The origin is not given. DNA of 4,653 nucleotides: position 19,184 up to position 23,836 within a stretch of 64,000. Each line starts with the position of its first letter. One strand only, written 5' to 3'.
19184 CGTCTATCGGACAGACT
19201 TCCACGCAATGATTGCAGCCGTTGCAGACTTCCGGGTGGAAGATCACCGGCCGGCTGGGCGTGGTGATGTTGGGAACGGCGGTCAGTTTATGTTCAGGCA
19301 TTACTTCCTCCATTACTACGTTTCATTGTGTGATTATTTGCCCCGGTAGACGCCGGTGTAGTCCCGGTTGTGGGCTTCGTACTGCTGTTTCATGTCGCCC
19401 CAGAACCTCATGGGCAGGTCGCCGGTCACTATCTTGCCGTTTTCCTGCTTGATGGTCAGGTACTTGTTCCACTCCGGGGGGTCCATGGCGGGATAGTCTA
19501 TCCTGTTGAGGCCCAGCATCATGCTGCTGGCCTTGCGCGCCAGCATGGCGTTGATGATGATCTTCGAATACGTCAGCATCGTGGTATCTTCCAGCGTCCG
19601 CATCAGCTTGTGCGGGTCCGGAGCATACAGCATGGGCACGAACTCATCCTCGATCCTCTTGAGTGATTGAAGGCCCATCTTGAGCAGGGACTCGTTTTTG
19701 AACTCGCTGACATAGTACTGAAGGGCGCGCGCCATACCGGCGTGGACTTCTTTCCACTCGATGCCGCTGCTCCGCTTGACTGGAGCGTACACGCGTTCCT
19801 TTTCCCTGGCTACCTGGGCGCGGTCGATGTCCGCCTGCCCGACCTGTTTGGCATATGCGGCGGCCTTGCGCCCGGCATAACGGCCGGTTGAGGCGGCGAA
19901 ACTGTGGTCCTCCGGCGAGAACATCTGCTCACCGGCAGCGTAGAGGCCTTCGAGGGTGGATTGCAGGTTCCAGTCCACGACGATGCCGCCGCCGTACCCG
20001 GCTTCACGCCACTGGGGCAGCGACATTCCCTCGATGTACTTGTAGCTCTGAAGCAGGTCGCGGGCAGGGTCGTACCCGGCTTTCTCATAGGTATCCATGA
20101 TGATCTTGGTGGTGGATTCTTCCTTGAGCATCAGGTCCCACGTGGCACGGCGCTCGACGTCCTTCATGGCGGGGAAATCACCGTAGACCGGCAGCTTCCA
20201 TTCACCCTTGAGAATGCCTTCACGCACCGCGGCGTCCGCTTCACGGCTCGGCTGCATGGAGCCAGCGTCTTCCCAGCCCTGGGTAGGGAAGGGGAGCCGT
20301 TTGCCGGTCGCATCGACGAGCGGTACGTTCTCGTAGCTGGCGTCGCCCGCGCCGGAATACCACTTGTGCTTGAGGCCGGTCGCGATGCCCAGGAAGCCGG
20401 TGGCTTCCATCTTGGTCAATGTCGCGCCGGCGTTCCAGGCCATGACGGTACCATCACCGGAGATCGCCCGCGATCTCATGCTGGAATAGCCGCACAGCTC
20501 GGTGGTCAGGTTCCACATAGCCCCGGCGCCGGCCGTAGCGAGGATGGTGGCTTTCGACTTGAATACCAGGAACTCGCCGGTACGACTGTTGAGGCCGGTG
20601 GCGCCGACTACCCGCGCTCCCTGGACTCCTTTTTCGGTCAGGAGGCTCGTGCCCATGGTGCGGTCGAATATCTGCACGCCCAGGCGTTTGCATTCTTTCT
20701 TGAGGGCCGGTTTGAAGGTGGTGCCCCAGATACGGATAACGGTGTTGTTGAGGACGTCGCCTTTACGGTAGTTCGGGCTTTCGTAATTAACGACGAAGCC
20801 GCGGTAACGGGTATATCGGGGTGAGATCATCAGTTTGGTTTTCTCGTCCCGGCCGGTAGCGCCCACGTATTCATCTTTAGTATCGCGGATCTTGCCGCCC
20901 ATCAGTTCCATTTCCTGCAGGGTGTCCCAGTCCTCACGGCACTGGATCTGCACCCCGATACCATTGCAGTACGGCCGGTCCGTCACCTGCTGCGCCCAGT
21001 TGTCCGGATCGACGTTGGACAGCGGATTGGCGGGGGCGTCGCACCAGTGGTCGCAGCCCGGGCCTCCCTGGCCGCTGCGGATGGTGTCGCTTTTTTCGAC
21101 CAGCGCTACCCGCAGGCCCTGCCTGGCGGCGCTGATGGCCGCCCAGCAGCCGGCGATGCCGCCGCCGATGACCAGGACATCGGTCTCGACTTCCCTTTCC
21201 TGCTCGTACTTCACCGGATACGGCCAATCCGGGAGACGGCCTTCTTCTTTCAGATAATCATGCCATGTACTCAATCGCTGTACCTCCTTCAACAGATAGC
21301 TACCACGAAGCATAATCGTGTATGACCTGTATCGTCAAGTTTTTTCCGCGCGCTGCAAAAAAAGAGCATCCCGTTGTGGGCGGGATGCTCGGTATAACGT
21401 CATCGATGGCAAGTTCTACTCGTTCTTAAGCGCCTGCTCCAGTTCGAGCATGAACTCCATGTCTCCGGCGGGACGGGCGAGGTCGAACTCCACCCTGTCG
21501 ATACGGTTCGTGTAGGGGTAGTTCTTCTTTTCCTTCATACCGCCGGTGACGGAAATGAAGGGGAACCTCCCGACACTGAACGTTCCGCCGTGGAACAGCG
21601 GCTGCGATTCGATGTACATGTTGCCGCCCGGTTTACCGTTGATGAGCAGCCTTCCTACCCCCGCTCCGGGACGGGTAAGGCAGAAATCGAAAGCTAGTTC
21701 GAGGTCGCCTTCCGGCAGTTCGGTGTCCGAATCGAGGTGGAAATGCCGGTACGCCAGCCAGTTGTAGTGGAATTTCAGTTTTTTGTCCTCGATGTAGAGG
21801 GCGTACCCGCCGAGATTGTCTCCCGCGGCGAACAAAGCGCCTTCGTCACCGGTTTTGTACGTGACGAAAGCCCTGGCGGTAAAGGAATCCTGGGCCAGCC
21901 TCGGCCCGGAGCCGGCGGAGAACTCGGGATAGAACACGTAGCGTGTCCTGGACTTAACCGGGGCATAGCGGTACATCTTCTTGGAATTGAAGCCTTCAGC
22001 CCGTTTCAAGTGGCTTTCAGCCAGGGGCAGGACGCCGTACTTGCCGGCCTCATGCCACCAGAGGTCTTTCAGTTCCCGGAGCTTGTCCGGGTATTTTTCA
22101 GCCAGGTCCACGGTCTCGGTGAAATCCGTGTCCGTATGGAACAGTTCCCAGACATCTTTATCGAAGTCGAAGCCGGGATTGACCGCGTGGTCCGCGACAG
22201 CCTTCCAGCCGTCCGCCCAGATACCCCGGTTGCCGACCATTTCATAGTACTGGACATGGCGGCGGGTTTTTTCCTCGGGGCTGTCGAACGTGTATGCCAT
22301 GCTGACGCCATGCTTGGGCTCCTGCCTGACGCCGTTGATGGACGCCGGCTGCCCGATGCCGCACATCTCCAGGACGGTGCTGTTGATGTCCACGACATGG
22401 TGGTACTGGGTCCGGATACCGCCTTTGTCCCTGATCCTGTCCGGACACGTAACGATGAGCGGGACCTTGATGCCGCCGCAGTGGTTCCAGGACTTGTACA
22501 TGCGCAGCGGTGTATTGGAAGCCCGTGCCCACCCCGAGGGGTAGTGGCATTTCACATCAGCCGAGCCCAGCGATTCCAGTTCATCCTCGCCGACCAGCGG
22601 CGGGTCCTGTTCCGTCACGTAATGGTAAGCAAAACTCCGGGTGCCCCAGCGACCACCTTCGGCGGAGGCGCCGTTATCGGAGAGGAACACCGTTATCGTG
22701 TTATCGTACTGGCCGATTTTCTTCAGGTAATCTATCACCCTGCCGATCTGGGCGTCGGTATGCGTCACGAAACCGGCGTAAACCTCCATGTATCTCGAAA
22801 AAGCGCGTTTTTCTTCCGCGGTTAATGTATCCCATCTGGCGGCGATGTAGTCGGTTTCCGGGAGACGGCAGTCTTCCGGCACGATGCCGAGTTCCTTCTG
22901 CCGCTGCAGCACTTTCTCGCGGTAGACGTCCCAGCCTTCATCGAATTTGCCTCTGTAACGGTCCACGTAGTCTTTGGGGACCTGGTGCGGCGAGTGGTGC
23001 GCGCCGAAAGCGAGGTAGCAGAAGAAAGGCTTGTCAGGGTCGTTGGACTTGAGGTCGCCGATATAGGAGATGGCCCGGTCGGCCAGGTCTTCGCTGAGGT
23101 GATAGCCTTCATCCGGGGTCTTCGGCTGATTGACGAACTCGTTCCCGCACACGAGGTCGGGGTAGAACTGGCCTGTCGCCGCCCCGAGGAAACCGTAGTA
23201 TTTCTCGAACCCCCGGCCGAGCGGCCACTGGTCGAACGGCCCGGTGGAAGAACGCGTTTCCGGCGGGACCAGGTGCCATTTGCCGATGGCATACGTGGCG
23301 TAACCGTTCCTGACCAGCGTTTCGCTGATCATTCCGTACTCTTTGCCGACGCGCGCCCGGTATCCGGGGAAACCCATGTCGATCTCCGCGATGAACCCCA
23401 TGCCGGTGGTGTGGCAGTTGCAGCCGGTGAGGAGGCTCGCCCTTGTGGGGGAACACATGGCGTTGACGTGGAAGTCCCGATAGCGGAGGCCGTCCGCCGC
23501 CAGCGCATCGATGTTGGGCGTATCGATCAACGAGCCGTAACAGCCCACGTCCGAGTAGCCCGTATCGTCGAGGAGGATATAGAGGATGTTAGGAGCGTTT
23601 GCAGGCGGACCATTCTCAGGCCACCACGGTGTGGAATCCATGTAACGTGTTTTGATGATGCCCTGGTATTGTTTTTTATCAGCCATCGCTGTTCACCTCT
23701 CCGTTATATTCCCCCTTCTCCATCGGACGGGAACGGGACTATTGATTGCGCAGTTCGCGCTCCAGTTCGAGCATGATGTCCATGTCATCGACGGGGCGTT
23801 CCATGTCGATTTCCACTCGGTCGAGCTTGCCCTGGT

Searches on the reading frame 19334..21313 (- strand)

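Call 83: search_protein_families(library=pfam, proteins=[window:19334-21313:-], max_evalue=0.00001)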
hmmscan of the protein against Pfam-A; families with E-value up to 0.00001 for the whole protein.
window:19334-21313:- (659 aa): 7 families
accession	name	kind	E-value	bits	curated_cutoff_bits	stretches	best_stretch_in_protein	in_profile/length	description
PF00890.30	FAD_binding_2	-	5.5e-24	85.5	20.4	1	45-465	1-400/414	FAD binding domain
PF01266.30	DAO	-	3.7e-12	46.9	27.9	1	45-82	1-38/353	FAD dependent oxidoreductase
PF07992.20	Pyr_redox_2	-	4.6e-10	39.8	26.1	1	45-80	2-37/291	Pyridine nucleotide-disulphide oxidoreductase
PF12831.13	FAD_oxidored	-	4.6e-09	36.5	27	1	45-77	1-33/416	FAD dependent oxidoreductase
PF01134.28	GIDA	-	1.5e-06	28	22.1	1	45-78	1-35/391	Glucose inhibited division protein A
PF03486.20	HI0933_like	-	7.2e-06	26.1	50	0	45-78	2-35/244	HI0933-like protein Rossmann domain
PF13450.12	NAD_binding_8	-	7.6e-06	26.6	21.9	0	48-80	1-37/68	NAD(P)-binding Rossmann-like domain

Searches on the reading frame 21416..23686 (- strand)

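Call 83: search_protein_families(library=pfam, proteins=[window:21416-23686:-], max_evalue=0.00001)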
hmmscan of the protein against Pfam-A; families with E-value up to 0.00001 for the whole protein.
window:21416-23686:- (756 aa): 2 families
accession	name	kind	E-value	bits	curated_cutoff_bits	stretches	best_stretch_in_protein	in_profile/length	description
PF00884.28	Sulfatase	-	1.1e-56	192.8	25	1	32-444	1-301/301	Sulfatase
PF16347.10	SGSH_C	-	6.1e-06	26.9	29.3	0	402-529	12-132/154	N-sulphoglucosamine sulphohydrolase, C-terminal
